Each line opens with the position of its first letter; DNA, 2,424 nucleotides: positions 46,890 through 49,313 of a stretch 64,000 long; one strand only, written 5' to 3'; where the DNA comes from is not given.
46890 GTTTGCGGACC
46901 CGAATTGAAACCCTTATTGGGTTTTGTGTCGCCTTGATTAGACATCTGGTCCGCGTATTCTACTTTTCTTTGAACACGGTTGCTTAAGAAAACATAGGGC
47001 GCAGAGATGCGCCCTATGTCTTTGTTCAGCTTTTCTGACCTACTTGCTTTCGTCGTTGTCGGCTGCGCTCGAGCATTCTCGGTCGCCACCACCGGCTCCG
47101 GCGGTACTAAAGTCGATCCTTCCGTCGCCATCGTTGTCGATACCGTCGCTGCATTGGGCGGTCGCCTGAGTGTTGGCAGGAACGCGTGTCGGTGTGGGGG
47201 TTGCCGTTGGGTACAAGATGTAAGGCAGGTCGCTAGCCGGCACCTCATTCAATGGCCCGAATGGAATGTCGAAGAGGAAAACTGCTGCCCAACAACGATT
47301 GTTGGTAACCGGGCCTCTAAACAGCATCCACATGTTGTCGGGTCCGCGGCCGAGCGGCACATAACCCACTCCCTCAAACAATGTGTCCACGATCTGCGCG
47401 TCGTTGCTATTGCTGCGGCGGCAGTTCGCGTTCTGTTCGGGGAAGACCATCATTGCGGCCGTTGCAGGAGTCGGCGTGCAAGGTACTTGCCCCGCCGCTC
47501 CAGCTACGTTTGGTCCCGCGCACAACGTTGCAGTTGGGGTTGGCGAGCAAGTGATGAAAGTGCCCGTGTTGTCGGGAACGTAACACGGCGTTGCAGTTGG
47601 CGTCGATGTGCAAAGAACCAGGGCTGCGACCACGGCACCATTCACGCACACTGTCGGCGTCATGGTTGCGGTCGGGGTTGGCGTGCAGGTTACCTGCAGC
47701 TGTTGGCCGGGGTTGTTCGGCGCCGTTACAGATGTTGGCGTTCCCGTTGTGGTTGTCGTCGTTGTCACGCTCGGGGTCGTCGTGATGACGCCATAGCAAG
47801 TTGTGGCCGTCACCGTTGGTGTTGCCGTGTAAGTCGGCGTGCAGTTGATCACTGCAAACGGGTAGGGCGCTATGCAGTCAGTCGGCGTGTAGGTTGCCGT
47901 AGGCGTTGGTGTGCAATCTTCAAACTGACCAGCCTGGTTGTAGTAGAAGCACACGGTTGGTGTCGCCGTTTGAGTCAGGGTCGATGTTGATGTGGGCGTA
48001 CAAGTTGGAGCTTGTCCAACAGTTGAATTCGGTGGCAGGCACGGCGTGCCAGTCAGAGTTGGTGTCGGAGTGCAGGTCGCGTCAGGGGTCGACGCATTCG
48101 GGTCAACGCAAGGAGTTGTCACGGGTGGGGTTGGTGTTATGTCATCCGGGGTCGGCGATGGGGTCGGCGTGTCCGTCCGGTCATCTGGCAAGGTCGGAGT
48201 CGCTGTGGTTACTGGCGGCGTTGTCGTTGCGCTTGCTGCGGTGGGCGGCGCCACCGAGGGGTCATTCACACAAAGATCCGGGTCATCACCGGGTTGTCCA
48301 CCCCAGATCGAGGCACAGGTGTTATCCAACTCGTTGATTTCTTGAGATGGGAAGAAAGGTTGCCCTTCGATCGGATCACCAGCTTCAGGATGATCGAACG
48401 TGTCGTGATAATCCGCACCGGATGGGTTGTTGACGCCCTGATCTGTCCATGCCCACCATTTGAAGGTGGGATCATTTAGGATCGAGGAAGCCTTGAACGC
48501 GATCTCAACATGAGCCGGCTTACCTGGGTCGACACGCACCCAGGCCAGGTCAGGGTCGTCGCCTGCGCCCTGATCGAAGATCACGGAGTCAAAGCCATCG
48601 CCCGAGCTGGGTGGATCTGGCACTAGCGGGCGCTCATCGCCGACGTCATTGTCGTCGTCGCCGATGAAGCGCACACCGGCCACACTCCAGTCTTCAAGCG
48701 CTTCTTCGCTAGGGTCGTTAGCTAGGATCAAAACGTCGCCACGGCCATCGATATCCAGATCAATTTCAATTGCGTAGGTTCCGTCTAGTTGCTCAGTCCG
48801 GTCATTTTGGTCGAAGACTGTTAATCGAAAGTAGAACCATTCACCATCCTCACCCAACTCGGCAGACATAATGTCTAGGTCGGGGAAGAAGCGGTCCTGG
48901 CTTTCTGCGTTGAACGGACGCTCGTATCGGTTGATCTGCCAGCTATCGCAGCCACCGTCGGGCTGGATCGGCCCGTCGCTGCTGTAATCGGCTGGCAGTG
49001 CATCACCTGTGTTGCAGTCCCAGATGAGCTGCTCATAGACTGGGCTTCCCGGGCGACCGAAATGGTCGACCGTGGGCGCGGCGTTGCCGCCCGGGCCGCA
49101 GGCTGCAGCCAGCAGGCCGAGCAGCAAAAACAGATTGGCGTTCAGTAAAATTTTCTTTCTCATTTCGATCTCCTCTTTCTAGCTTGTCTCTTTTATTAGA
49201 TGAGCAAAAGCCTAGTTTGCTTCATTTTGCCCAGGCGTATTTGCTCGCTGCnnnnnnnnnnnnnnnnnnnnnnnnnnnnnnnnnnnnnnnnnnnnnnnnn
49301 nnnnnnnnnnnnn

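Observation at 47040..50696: ECF sigma / anti-sigma pair whose sensor domain is a paralogue of the C-terminus of the co-transcribed lipoprotein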

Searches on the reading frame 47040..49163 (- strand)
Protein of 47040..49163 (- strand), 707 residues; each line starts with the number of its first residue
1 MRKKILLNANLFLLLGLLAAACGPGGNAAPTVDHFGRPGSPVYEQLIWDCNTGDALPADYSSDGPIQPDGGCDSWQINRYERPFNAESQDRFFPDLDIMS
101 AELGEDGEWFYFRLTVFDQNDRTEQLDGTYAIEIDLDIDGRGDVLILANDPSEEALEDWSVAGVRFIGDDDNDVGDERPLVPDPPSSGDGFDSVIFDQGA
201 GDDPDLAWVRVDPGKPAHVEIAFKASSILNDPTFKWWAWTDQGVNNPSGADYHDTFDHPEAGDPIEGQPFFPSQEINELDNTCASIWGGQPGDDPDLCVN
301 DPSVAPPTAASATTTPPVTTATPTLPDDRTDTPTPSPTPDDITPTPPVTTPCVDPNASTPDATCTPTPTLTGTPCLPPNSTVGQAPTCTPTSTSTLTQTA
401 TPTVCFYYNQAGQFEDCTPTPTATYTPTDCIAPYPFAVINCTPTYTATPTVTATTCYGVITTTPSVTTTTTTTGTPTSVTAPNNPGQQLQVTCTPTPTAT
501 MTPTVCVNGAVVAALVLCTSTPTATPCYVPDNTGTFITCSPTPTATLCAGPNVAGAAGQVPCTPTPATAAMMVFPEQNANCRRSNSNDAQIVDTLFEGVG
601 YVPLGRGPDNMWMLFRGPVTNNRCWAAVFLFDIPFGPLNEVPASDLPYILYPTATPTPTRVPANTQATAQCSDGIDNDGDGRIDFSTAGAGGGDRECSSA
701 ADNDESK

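Call 4: search_protein_families(library=pfam, proteins=[window:47040-49163:-], max_evalue=0.1)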
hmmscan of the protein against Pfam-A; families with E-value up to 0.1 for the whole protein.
window:47040-49163:- (707 aa): 0 families

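Call 7: search_protein_families(library=ncbifam, proteins=[window:47040-49163:-], max_evalue=1)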
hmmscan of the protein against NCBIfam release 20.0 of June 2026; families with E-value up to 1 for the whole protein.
window:47040-49163:- (707 aa): 1 family
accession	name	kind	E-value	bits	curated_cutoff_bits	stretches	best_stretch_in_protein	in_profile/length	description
NF033662.1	acid_disulf_rpt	repeat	5.2e-06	26.1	41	1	667-684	3-20/32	acidic double-disulfide repeat-containing protein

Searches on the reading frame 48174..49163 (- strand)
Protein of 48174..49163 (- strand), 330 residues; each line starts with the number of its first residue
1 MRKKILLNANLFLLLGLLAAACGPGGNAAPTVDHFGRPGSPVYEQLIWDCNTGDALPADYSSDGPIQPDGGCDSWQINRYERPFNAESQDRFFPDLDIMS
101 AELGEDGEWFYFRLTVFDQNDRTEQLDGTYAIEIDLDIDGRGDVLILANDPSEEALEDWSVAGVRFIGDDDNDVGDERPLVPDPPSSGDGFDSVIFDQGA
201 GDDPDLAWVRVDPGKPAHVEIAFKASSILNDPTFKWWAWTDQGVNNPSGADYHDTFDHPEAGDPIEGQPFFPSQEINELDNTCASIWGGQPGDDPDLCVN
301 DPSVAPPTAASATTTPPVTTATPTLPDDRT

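Call 6: search_protein_families(library=pfam, proteins=[window:48174-49163:-], max_evalue=10)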
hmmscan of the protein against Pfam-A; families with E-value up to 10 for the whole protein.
window:48174-49163:- (330 aa): 0 families

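Call 31: find_homologous_proteins(query=window:48174-49163:-, max_evalue=0.001)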
Query window:48174-49163:- (330 aa): 159 proteins with E <= 0.001 among 4779 candidates; the best 120 are listed.
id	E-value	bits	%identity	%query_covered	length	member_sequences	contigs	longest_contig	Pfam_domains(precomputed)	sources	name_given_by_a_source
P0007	3.9e-101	357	53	92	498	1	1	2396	-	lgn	-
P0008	7.3e-99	349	52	92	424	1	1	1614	-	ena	-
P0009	6.2e-97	343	53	89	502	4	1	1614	-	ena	-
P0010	1.9e-95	338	54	85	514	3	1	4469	-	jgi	-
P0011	3.4e-94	334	51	95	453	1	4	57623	-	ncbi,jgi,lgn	ncbi:MAG: hypothetical protein PVF83_12535 [Anaerolineales bacterium]|jgi:hypothetical protein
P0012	6.6e-94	333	51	92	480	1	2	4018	-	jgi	jgi:hypothetical protein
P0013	9.3e-94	333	55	85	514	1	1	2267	-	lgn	-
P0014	1.1e-93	332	50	93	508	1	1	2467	-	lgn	-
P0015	6.5e-91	323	49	92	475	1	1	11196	-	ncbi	-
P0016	1.3e-90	322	53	84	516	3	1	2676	-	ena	-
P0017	1.4e-90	322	68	61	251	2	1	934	-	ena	-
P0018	5.9e-90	320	47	99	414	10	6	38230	-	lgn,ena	-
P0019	8.8e-86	306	49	94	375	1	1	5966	-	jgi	jgi:hypothetical protein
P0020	1.3e-85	306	52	86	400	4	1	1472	-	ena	-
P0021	4.1e-85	304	48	96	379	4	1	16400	-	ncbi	ncbi:MAG: hypothetical protein PVI78_02405 [Anaerolineales bacterium]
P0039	1.9e-64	236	47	81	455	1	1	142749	PF13620.13,PF17210.10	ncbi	ncbi:MAG: SdrD B-like domain-containing protein [Chloroflexota bacterium]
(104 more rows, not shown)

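Call 32: find_encoding_contigs(protein=P0011, flank=6000, max_places=1)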
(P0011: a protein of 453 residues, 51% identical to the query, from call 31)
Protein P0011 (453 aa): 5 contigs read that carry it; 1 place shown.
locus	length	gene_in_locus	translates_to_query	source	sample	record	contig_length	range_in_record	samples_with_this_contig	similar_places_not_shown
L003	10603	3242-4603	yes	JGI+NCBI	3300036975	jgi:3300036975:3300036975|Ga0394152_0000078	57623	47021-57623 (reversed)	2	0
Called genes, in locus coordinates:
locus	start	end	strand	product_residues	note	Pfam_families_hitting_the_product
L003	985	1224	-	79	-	-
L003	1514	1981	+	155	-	PF00583:Acetyltransf_1, PF13508:Acetyltransf_7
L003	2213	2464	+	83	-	-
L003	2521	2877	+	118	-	PF00561:Abhydrolase_1 (weak), PF20434:BD-FAE, PF07859:Abhydrolase_3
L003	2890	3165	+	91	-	PF00326:Peptidase_S9, PF20434:BD-FAE, PF00561:Abhydrolase_1 (weak)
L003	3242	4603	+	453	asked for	-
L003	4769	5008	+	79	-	PF17032:Zn_ribbon_15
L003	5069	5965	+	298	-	PF13567:DUF4131, PF03772:Competence (weak)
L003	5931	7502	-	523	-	PF00239:Resolvase, PF07508:Recombinase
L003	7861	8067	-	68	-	PF12728:HTH_17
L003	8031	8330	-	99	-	-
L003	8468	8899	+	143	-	-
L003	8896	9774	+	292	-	PF13102:Phage_int_SAM_5 (weak), PF14659:Phage_int_SAM_3 (weak), PF13495:Phage_int_SAM_4 (weak), PF00589:Phage_integrase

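Call 33: find_encoding_contigs(protein=P0039, flank=6000, max_places=1)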
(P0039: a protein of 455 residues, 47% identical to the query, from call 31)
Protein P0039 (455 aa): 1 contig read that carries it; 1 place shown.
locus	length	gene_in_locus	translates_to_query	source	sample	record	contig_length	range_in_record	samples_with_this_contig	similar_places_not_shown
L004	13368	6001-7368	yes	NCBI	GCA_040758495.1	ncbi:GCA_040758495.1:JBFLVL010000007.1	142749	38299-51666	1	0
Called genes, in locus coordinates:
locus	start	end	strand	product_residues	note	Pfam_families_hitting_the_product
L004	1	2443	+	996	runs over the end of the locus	PF01839:FG-GAP (faint), PF13517:FG-GAP_3, PF14783:BBS2_Mid (faint), PF13517:FG-GAP_3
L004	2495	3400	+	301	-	PF00892:EamA, PF04142:Nuc_sug_transp (weak)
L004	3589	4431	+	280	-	-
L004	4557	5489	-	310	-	PF16881:LIAS_N, PF04055:Radical_SAM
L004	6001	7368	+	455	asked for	PF17210:SdrD_B, PF13620:CarboxypepD_reg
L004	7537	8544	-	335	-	-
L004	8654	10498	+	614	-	PF26549:Tricorn_N, PF02129:Peptidase_S15 (faint), PF20434:BD-FAE (faint), PF00326:Peptidase_S9, PF00561:Abhydrolase_1 (faint), PF01738:DLH (weak)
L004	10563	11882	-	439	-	PF00574:CLP_protease, PF25145:NfeD1b_N, PF24961:NfeD_membrane, PF01957:NfeD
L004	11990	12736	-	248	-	PF01925:TauE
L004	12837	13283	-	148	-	PF02082:Rrf2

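Call 60: predict_structure(alignment_id=A3)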
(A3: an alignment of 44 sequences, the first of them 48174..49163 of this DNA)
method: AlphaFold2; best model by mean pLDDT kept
length: 330 residues; sequences in the alignment: 44
mean_pLDDT: 87.7   pTM: 0.82
mean pLDDT of the five models: 87.7, 87.6, 86.2, 85.6, 85.1
residues with pLDDT >= 90: 204; 70-90: 88; 50-70: 31; < 50: 7
segments of 3 or more residues with pLDDT < 50: 311-314
pLDDT, mean of each block of 10 residues (from residue 1): 77 87 65 90 95 84 85 90 95 97 98 97 94 95 95 91 96 81 78 95 96 96 97 97 89 88 95 96 95 87 65 50 58
secondary structure, 60 per line:
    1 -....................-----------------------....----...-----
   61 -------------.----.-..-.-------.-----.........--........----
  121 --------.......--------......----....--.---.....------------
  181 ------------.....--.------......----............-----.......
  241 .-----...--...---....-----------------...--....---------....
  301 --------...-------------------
elements in order: H2-21 E45-48 E98-106 E109-116 E129-135 E144-149 H154-157 E164-168 E193-197 E207-212 E217-224 H225-228 E234-241 H258-261 E279-281 E284-287

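Call 63: fold_search(model_id=the predicted structure, library=pdb)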
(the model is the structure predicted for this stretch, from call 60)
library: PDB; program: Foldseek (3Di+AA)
matches with E <= 10: 1023; with E <= 0.001: 0
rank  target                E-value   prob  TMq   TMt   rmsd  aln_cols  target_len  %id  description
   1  1ug9                  9.5e-03  0.66  0.24  0.09  10.2       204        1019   12  Crystal Structure of Glucodextranase from Arthrobacter globiformis I42 (released 2003-12-09)
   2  4f1z_A                3.3e-02  0.08  0.12  0.12  16.4       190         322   10  Crystal structures reveal the multi-ligand binding mechanism of the Staphylococcus aureus ClfB (released 2012-08-08)
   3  2bzv                  6.2e-02  0.09  0.12  0.21  14.6       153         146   10  Human Enteric Adenovirus Serotype 41 Short Fiber Head (pH8) (released 2005-09-16)
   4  9xvi_C                7.4e-02  0.28  0.16  0.08  11.2       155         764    6  Arabidopsis ISA2-ISA1-ISA1-ISA2 heterotetramer (released 2026-04-08)
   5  5cn1_A                8.9e-02  0.14  0.13  0.26  11.0       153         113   10  Crystal structure of yeast GGA1_GAE domain-P21 (released 2016-07-20)
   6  4ajv                  1.0e-01  0.20  0.17  0.32  10.3       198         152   12  Structure of mouse ZP-C domain of TGF-Beta-Receptor-3 (released 2013-02-27)
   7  8dc0_A                2.1e-01  0.14  0.19  0.32  10.9       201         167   10  Rat Betaglycan Zona Pellucida Domain (ZPC) in complex with mini monomer TGFb2 (mmTGF-b2-7M2R) (released 2023-06-21)
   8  5cn1_D                2.1e-01  0.11  0.12  0.26  10.8       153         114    9  Crystal structure of yeast GGA1_GAE domain-P21 (released 2016-07-20)
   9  2bzu                  2.1e-01  0.06  0.12  0.19  14.8       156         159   11  Human Adenovirus Serotype 41 Fiber Head (released 2005-09-12)
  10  5hzv_A                2.3e-01  0.03  0.10  0.07  17.6       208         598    6  Crystal structure of the zona pellucida module of human endoglin/CD105 (released 2017-06-07)
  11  3b5h_C                2.4e-01  0.04  0.11  0.17  20.8       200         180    8  Crystal structure of the extracellular portion of HAb18G/CD147 (released 2008-05-06)
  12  2mpv                  2.6e-01  0.08  0.15  0.25  14.2       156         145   11  Structural insight into host recognition and biofilm formation by aggregative adherence fimbriae of enteroaggregative Es (released 2014-10-29)
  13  4f24                  2.6e-01  0.04  0.13  0.13  16.1       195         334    9  Crystal structures reveal the multi-ligand binding mechanism of the Staphylococcus aureus ClfB (released 2012-08-08)
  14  3zgi_B                2.9e-01  0.06  0.13  0.21  15.6       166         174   12  Crystal structure of the KRT10-binding region domain of the pneumococcal serine rich repeat protein PsrP (released 2013-12-25)
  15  5cn2_A                3.1e-01  0.08  0.12  0.27  13.9       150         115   10  Crystal structure of yeast GGA1_GAE domain-C2221 (released 2016-07-20)
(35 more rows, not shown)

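Call 79: search_solved_structures(query=A3, max_evalue=1)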
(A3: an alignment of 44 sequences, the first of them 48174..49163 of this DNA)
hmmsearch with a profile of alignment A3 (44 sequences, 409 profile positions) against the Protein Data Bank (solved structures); distinct sequences matched with E-value up to 1: 0.
